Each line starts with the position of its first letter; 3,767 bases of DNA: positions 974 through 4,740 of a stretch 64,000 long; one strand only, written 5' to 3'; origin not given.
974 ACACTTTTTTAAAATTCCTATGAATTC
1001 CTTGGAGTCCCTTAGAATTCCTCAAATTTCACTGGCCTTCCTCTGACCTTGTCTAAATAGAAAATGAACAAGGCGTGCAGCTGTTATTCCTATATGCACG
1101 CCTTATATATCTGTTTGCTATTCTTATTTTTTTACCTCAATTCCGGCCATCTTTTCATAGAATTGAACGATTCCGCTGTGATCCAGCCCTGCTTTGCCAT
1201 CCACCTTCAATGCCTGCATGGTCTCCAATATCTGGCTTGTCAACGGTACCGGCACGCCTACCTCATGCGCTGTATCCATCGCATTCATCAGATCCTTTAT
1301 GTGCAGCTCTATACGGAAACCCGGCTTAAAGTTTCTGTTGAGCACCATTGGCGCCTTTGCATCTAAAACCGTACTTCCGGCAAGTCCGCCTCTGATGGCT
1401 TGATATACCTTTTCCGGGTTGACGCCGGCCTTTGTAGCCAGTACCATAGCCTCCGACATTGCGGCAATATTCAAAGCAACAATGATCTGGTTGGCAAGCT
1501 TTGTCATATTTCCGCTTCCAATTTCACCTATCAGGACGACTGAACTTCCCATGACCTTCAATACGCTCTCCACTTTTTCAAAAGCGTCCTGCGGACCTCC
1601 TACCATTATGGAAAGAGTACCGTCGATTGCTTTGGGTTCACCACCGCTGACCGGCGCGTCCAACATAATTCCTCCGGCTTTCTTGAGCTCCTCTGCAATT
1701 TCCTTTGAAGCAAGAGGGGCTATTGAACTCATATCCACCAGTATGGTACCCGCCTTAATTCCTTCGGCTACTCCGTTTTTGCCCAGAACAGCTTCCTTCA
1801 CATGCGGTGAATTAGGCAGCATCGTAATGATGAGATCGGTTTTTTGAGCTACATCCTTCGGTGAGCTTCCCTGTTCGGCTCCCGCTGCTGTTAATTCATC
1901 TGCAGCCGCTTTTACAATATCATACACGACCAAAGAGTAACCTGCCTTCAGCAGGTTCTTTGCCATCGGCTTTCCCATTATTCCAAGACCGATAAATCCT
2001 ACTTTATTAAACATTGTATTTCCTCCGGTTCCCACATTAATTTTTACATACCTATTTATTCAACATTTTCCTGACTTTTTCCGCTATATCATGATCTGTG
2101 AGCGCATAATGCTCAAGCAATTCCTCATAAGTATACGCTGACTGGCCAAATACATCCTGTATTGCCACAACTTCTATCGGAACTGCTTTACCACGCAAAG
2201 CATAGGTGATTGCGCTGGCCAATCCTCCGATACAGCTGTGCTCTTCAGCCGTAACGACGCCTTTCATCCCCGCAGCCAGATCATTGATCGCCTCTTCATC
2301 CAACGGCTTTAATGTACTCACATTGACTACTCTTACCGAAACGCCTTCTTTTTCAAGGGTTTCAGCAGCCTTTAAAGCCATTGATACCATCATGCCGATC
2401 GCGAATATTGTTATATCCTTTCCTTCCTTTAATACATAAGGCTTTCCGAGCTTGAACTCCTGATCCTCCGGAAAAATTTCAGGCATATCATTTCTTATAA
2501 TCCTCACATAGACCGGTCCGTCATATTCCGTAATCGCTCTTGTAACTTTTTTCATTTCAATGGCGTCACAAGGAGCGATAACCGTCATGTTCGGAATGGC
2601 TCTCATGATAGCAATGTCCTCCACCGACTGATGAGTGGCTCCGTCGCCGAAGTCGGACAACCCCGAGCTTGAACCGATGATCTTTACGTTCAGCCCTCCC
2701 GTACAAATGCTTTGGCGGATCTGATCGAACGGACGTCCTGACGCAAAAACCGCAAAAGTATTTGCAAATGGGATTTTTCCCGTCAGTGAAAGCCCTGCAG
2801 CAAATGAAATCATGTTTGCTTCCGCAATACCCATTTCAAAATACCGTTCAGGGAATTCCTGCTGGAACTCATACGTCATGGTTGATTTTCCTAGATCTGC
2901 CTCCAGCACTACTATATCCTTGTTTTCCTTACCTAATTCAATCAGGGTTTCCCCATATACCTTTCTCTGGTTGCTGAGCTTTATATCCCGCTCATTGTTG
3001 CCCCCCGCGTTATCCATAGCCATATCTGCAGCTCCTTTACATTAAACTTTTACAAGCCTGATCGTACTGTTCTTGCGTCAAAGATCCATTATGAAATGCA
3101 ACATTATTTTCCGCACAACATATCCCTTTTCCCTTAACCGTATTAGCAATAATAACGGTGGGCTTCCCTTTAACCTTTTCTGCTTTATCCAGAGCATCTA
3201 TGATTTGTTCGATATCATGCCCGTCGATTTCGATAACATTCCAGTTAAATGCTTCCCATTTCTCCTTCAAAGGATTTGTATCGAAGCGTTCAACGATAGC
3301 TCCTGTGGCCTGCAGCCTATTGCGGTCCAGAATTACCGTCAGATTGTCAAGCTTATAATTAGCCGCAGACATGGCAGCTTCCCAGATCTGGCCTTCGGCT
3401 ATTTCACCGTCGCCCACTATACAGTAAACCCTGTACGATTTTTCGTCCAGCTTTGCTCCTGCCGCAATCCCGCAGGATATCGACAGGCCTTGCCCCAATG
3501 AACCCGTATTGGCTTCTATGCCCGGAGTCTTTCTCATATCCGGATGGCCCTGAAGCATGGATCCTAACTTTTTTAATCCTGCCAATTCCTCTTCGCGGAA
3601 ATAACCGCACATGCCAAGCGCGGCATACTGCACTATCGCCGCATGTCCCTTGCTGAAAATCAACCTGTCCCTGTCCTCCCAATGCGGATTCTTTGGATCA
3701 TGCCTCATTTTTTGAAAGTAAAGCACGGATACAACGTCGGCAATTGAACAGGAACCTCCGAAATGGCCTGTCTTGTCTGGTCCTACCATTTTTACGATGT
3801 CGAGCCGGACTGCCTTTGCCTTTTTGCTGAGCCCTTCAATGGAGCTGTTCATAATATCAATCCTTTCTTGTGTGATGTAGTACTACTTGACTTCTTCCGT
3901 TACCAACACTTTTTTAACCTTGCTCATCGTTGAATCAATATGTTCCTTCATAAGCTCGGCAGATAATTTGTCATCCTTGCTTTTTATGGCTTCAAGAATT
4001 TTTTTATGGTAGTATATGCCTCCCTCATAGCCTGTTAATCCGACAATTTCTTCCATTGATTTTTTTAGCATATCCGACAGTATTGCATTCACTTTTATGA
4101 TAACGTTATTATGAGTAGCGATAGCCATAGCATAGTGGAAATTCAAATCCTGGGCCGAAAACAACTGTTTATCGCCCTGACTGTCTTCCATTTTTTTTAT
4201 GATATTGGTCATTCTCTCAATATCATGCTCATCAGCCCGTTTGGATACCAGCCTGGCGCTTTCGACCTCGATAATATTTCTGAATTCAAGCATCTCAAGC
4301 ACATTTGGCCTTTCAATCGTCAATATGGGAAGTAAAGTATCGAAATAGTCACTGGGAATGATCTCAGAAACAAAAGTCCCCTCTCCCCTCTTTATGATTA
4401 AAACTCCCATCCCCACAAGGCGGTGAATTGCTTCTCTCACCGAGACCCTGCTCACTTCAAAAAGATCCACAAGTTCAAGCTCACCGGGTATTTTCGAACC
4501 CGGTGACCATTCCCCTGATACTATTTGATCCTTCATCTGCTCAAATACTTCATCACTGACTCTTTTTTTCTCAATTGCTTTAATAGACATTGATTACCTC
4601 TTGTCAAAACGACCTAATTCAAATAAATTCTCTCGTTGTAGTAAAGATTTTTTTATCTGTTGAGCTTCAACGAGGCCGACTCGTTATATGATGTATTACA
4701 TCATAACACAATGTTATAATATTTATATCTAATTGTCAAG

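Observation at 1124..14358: Sugar catabolic locus combining a DhaK/L kinase, adjacent TIM- and RpiB-paralog isomerases, a FucI-like isomerase, a split transketolase and a beta-hydroxyacid dehydrogenase: possible tetrose/branched-sugar route to erythrose-4-P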

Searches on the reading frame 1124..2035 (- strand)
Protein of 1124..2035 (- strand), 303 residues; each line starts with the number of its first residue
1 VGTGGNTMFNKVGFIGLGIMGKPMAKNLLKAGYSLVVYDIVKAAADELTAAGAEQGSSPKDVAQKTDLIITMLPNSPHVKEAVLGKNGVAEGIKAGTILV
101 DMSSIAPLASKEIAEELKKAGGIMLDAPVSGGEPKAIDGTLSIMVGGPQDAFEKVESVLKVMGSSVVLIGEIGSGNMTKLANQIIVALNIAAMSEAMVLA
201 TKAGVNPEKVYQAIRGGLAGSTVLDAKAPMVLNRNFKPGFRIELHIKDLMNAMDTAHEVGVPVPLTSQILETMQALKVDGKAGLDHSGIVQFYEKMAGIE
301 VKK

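Call 4: search_protein_families(library=ncbifam, proteins=[window:1124-2035:-])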
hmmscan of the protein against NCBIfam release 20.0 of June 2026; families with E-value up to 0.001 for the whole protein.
window:1124-2035:- (303 aa): 16 families
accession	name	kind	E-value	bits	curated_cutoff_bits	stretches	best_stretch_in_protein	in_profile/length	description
NF008592.0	PRK11559.1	equivalog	3.7e-153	509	397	1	9-303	2-296/296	2-hydroxy-3-oxopropionate reductase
TIGR01505.1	tartro_sem_red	equivalog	2.4e-127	424.1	340.75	1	11-301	1-291/291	2-hydroxy-3-oxopropionate reductase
NF011633.0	PRK15059.1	equivalog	5.9e-80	268.5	451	1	11-298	2-288/292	2-hydroxy-3-oxopropionate reductase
TIGR01692.1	HIBADH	equivalog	3.4e-69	233.4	291.6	1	14-293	1-287/288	3-hydroxyisobutyrate dehydrogenase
NF012005.0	PRK15461.1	equivalog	2.2e-63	214.2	348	1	11-300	3-293/298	sulfolactaldehyde 3-reductase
NF043037.1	ThreonDh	equivalog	3.8e-60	203.8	350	1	10-301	3-292/297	L-threonate dehydrogenase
NF007161.0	PRK09599.1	subfamily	5.3e-20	71.8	271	1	11-214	2-211/302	NADP-dependent phosphogluconate dehydrogenase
TIGR00872.1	gnd_rel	equivalog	7.2e-19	68.1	297.2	1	11-203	2-195/299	phosphogluconate dehydrogenase (NAD(+)-dependent, decarboxylating)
NF006765.0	PRK09287.1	equivalog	4.4e-15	55.5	413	1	10-184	4-188/476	NADP-dependent phosphogluconate dehydrogenase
TIGR00873.1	gnd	equivalog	6.3e-13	48.3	426.7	1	12-197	2-197/467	decarboxylating NADP(+)-dependent phosphogluconate dehydrogenase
NF006407.0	PRK08655.1-1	equivalog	1.5e-06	27.3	834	1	19-169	11-161/439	prephenate dehydrogenase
TIGR03026.1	NDP-sugDHase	subfamily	2.6e-06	26.5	189.8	0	142-215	170-244/413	nucleotide sugar dehydrogenase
NF006410.0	PRK08655.1-4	equivalog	1.1e-05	24.5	498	1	18-169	14-166/446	prephenate dehydrogenase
NF005694.0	PRK07502.1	equivalog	0.0002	20.7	409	1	7-134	4-131/310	prephenate/arogenate dehydrogenase family protein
NF040825.1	UDPMaNacDH_Arch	equivalog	0.00067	18.6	750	0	11-49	2-40/418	UDP-N-acetyl-D-mannosamine dehydrogenase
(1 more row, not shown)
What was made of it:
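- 1124..2035 (-): Beta-hydroxyacid dehydrogenase, 2-hydroxy-3-oxopropionate (tartronate semialdehyde) reductase-like. NF008592 scores 509, above its cut-off of 397 (call 4).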

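Call 6: search_protein_families(library=pfam, proteins=[window:1124-2035:-])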
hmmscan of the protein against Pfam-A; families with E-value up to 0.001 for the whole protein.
window:1124-2035:- (303 aa): 5 families
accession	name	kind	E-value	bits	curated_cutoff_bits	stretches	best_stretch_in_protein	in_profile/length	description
PF03446.21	NAD_binding_2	-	1.5e-54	184.8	21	1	11-170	1-161/161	NAD binding domain of 6-phosphogluconate dehydrogenase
PF14833.11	NAD_binding_11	-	4.8e-41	140.3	30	1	173-293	1-122/122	NAD-binding of NADP-dependent 3-hydroxyisobutyrate dehydrogenase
PF03807.23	F420_oxidored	-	3.1e-07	31.3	21.6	1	11-102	1-91/94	NADP oxidoreductase coenzyme F420-dependent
PF02826.25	2-Hacid_dh_C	-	1.1e-06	28.6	25.1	1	10-118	37-142/178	D-isomer specific 2-hydroxyacid dehydrogenase, NAD binding domain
PF02737.24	3HCDH_N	-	2.5e-05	24.7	22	1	11-54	1-44/180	3-hydroxyacyl-CoA dehydrogenase, NAD binding domain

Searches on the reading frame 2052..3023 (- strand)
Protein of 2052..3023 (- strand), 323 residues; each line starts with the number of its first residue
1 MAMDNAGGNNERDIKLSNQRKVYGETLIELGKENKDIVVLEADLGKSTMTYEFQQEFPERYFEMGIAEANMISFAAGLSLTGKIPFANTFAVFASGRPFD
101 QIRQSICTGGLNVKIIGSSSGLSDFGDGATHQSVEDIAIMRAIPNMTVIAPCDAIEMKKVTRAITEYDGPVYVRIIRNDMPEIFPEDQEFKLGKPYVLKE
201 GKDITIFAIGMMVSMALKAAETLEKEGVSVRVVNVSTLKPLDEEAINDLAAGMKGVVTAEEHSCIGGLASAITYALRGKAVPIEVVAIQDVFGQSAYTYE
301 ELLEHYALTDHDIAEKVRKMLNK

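Call 4: search_protein_families(library=ncbifam, proteins=[window:2052-3023:-])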
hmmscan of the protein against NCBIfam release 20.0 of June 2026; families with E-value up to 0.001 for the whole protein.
window:2052-3023:- (323 aa): 13 families
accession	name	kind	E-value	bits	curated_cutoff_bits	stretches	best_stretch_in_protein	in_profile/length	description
NF004559.0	PRK05899.2-5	equivalog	1.5e-88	297.6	488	1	19-322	320-625/627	transketolase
TIGR00204.1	dxs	equivalog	1.5e-58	198.8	465.95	1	11-321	304-615/616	1-deoxy-D-xylulose-5-phosphate synthase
NF004556.0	PRK05899.2-2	equivalog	1.6e-48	165.5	575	1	17-321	322-638/639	transketolase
NF003933.0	PRK05444.2-2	equivalog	9.3e-46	156.5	395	1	16-321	288-605/606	1-deoxy-D-xylulose-5-phosphate synthase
NF008968.0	PRK12315.1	subfamily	1.5e-39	135.8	510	1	6-321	268-581/582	1-deoxy-D-xylulose-5-phosphate synthase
TIGR00232.1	tktlase_bact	equivalog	2.1e-31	109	682.25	1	17-322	349-654/654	transketolase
NF004558.0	PRK05899.2-4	equivalog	3.9e-26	91.6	788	1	27-320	354-649/651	transketolase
NF006667.0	PRK09212.1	subfamily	2e-22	79.5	321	1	27-322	14-324/327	pyruvate dehydrogenase complex E1 component subunit beta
NF008854.0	PRK11892.1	equivalog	3.3e-20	72.2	454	1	50-319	179-460/464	pyruvate dehydrogenase complex E1 component subunit beta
NF006412.0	PRK08659.1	equivalog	3.1e-05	23.3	411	1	200-294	273-362/378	2-oxoacid:acceptor oxidoreductase subunit alpha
NF007201.0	PRK09622.1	equivalog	3.6e-05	22.8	590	1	189-268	256-334/405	2-oxoacid:ferredoxin oxidoreductase subunit alpha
TIGR03710.1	OAFO_sf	subfamily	0.00012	20.9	482.75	1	199-262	461-523/561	2-oxoacid:acceptor oxidoreductase subunit alpha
NF041170.1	Oxoac_fdxalpha_Archa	equivalog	0.00013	20.5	800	1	200-273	518-591/636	2-oxoacid:ferredoxin oxidoreductase subunit alpha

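Call 6: search_protein_families(library=pfam, proteins=[window:2052-3023:-])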
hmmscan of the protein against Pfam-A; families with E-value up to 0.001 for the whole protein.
window:2052-3023:- (323 aa): 4 families
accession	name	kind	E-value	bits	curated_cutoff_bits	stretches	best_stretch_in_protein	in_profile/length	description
PF02779.29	Transket_pyr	-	2.5e-43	148.2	27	1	20-180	6-172/174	Transketolase, pyrimidine binding domain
PF02780.25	Transketolase_C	-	5.6e-28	97.8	25.9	1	194-313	2-124/124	Transketolase, C-terminal domain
PF22613.1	Transketolase_C_1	-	6.9e-08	33.1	27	1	196-308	3-112/113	Transketolase-like TK C-terminal domain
PF17147.9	PFOR_II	-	5.5e-06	27.1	27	1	203-300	2-100/102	Pyruvate:ferredoxin oxidoreductase core domain II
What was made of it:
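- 2052..3852 (-): Split transketolase: N-terminal subunit 3037-3852, C-terminal subunit 2052-3023. Calls 4 and 6.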

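Call 90: find_homologous_proteins(query=window:2052-3023:-, max_evalue=1e-40)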
Query window:2052-3023:- (323 aa): 7998 proteins with E <= 1e-40 among 8000 candidates; the best 120 are listed.
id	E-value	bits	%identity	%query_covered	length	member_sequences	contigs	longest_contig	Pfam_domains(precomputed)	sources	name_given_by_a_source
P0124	2.3e-191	652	93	100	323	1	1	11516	PF22613.2,PF02780.26,PF02779.30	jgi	jgi:transketolase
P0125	1.1e-190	650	92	100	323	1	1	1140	PF17147.10,PF22613.2,PF02780.26,PF02779.30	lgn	-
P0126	2.7e-188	642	91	99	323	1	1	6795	PF17147.10,PF22613.2,PF02780.26,PF02779.30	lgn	-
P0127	1.1e-186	637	90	100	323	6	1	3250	PF22613.2,PF02780.26,PF02779.30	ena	-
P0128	2.8e-185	633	89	100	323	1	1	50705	PF22613.2,PF02780.26,PF02779.30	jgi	-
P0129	2.3e-182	623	86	100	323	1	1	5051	PF22613.2,PF02780.26,PF02779.30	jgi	-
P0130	1.1e-180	617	88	100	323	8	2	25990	PF22613.2,PF02780.26,PF02779.30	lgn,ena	-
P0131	5.6e-177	605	84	100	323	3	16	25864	PF22613.2,PF02780.26,PF02779.30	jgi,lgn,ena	jgi:transketolase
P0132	2.2e-175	600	85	99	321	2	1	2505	PF22613.2,PF02780.26,PF02779.30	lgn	-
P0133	7.1e-175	598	84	100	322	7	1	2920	PF22613.2,PF02780.26,PF02779.30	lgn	-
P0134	1.9e-173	594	84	100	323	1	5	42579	PF22613.2,PF02780.26,PF02779.30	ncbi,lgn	-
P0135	5.5e-172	589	83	100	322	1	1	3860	PF22613.2,PF02780.26,PF02779.30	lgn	-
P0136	8.7e-164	562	81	95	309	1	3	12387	PF17147.10,PF22613.2,PF02780.26,PF02779.30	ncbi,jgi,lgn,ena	ncbi:MAG TPA: transketolase family protein [Ruminiclostridium sp.]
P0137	4.7e-161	553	78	95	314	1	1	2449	PF17147.10,PF22613.2,PF02780.26,PF02779.30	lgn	-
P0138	6.1e-161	553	79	94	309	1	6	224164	PF17147.10,PF22613.2,PF02780.26,PF02779.30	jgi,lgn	jgi:transketolase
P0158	1.4e-143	496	71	96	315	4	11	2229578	PF17147.10,PF22613.2,PF02780.26,PF02779.30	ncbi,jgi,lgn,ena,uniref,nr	ncbi:putative transketolase C-terminal section [[Clostridium] cellulosi]|jgi:transketolase subunit B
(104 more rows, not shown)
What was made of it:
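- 2052..3852 (-): The C-terminal subunit has more than 100 homologs at 68-93% identity across clostridial genera (call 90).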

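Call 91: find_encoding_contigs(protein=P0128, flank=9000, max_places=1)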
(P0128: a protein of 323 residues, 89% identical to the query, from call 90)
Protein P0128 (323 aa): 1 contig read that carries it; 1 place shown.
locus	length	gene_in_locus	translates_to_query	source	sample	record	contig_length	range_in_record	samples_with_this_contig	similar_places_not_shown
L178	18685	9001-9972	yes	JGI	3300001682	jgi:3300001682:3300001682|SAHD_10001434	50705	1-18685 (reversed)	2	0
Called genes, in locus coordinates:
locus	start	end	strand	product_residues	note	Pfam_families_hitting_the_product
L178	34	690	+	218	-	PF01791:DeoC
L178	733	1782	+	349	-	PF08240:ADH_N, PF16912:Glu_dehyd_C, PF00107:ADH_zinc_N, PF13602:ADH_zinc_N_2 (weak)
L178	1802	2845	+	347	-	PF08240:ADH_N, PF00107:ADH_zinc_N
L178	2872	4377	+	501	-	PF00370:FGGY_N, PF02782:FGGY_C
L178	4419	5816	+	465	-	PF02610:AraA_N (weak), PF24856:AraA_central, PF11762:Arabinose_Iso_C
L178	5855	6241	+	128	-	PF00903:Glyoxalase, PF13669:Glyoxalase_4, PF18029:Glyoxalase_6 (faint)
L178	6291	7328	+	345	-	PF08240:ADH_N, PF16912:Glu_dehyd_C, PF00107:ADH_zinc_N, PF13602:ADH_zinc_N_2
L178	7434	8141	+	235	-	PF00392:GntR, PF07729:FCD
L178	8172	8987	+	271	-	PF00456:Transketolase_N, PF13292:DXP_synthase_N, PF00676:E1_dh, PF02775:TPP_enzyme_C (weak)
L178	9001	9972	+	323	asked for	PF02779:Transket_pyr, PF02780:Transketolase_C, PF22613:Transketolase_C_1 (weak)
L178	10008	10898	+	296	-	PF02826:2-Hacid_dh_C (weak), PF03446:NAD_binding_2, PF03807:F420_oxidored (weak), PF14833:NAD_binding_11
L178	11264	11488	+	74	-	PF00584:SecE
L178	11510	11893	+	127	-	PF02357:NusG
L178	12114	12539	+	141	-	PF03946:Ribosomal_L11_N, PF00298:Ribosomal_L11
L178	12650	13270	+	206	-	PF00687:Ribosomal_L1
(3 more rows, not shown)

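Call 92: find_encoding_contigs(protein=P0158, flank=7000, max_places=1)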
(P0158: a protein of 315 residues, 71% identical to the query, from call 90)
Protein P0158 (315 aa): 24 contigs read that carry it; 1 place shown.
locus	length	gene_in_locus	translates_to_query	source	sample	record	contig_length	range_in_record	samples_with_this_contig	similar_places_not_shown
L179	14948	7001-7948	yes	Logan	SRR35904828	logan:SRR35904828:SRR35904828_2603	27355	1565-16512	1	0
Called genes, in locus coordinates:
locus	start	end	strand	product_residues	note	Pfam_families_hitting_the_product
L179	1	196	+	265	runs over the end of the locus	PF01261:AP_endonuc_2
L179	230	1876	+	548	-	PF01229:Glyco_hydro_39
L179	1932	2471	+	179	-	PF12844:HTH_19, PF13560:HTH_31, PF01381:HTH_3, PF13443:HTH_26 (weak), PF05899:Cupin_3 (faint), PF07883:Cupin_2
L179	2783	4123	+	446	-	PF01547:SBP_bac_1, PF13416:SBP_bac_8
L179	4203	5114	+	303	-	PF00528:BPD_transp_1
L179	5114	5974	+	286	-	PF00528:BPD_transp_1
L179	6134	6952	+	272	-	PF00456:Transketolase_N, PF13292:DXP_synthase_N, PF00676:E1_dh, PF09364:XFP_N (weak), PF02775:TPP_enzyme_C (faint)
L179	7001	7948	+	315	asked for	PF02779:Transket_pyr, PF02780:Transketolase_C, PF22613:Transketolase_C_1 (weak), PF17147:PFOR_II (weak)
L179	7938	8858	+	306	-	PF02826:2-Hacid_dh_C, PF02737:3HCDH_N (faint), PF03446:NAD_binding_2, PF03807:F420_oxidored (weak), PF14833:NAD_binding_11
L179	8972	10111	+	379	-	PF02595:Gly_kinase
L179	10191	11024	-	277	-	PF01522:Polysacc_deac_1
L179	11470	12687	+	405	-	PF00482:T2SSF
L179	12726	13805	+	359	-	PF11104:PilM_2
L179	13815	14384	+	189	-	PF05137:PilN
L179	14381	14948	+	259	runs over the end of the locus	-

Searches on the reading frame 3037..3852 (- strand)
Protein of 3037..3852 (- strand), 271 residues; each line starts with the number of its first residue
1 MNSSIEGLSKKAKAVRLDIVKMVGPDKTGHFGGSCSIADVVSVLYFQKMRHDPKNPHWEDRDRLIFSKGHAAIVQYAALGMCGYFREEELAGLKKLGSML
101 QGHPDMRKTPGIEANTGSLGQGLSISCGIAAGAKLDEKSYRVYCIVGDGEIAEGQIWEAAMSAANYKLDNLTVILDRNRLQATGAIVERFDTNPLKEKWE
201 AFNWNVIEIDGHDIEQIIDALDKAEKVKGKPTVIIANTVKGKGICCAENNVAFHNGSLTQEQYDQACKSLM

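Call 4: search_protein_families(library=ncbifam, proteins=[window:3037-3852:-])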
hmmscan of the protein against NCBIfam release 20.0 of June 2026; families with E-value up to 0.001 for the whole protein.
window:3037-3852:- (271 aa): 15 families
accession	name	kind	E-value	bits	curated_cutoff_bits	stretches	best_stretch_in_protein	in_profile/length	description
NF004559.0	PRK05899.2-5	equivalog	1.4e-93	314.3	488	1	3-270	13-279/627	transketolase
NF004556.0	PRK05899.2-2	equivalog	4.8e-75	253.1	575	1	3-270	12-276/639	transketolase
TIGR00232.1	tktlase_bact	equivalog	1e-60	205.9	682.25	1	10-268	2-271/654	transketolase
NF004558.0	PRK05899.2-4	equivalog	1.9e-49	168.7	788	1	11-268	6-268/651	transketolase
TIGR00204.1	dxs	equivalog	2.2e-17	62.8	465.95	2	3-181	13-174/616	1-deoxy-D-xylulose-5-phosphate synthase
TIGR00759.1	aceE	equivalog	3.1e-16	58.6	859.9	2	28-208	101-288/885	pyruvate dehydrogenase (acetyl-transferring), homodimeric type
NF003933.0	PRK05444.2-2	equivalog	3.3e-14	52.3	395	1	61-255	68-264/606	1-deoxy-D-xylulose-5-phosphate synthase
TIGR03182.1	PDH_E1_alph_y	equivalog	2.2e-12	46.5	393.85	1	117-242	110-237/315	pyruvate dehydrogenase (acetyl-transferring) E1 component subunit alpha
TIGR03186.1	AKGDH_not_PDH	exception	2.8e-12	45.8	1408.3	2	197-248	346-397/889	alpha-ketoglutarate dehydrogenase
TIGR03181.1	PDH_E1_alph_x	equivalog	5.4e-10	38.7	411.35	1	119-234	124-241/341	pyruvate dehydrogenase (acetyl-transferring) E1 component subunit alpha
NF008968.0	PRK12315.1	subfamily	1.8e-09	36.4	510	1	122-254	119-260/582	1-deoxy-D-xylulose-5-phosphate synthase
NF003616.0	PRK05261.1-1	subfamily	1.3e-06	27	777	1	25-225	44-253/788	phosphoketolase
NF003619.0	PRK05261.1-4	subfamily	7.7e-05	20.8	962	1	108-224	143-259/799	phosphoketolase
NF006203.0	PRK08327.1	equivalog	0.00034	19.3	456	1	120-188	431-499/571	thiamine pyrophosphate-requiring protein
NF003621.0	PRK05261.1-6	subfamily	0.00041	18.5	1295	1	108-221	139-252/801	phosphoketolase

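Call 6: search_protein_families(library=pfam, proteins=[window:3037-3852:-])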
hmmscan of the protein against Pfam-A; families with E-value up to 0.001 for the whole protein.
window:3037-3852:- (271 aa): 5 families
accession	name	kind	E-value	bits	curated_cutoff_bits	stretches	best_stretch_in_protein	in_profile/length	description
PF00456.26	Transketolase_N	-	8.9e-57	193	22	1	11-266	5-271/334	Transketolase, thiamine diphosphate binding domain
PF13292.11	DXP_synthase_N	-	8.3e-14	51.9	21.2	1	6-181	16-174/274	1-deoxy-D-xylulose-5-phosphate synthase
PF00676.26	E1_dh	-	3.8e-08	33.1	22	1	94-226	79-209/300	Dehydrogenase E1 component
PF02775.26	TPP_enzyme_C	-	2.3e-06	27.9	21.9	1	116-191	27-96/151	Thiamine pyrophosphate enzyme, C-terminal TPP binding domain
PF09364.15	XFP_N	-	1.1e-05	24.8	23.7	1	107-218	130-241/364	XFP N-terminal domain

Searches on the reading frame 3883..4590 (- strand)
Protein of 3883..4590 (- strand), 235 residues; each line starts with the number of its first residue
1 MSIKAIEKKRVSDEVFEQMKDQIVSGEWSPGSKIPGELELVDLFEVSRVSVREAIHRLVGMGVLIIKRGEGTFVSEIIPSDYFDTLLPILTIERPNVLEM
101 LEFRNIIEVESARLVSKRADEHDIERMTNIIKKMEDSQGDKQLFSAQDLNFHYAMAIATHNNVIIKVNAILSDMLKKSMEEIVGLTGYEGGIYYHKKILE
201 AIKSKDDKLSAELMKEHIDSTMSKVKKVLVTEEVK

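Call 3: search_protein_families(library=pfam, proteins=[window:3883-4590:-])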
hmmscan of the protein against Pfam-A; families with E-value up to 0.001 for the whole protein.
window:3883-4590:- (235 aa): 2 families
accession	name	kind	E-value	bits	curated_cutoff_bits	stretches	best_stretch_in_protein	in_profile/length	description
PF07729.17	FCD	-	5.9e-22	78.8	24.3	1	99-219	1-124/125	FCD domain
PF00392.27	GntR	-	3e-19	68.9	27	1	12-74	2-64/64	Bacterial regulatory proteins, gntR family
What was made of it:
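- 3883..4590 (-): GntR/FCD regulator of unit 2. Call 3.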
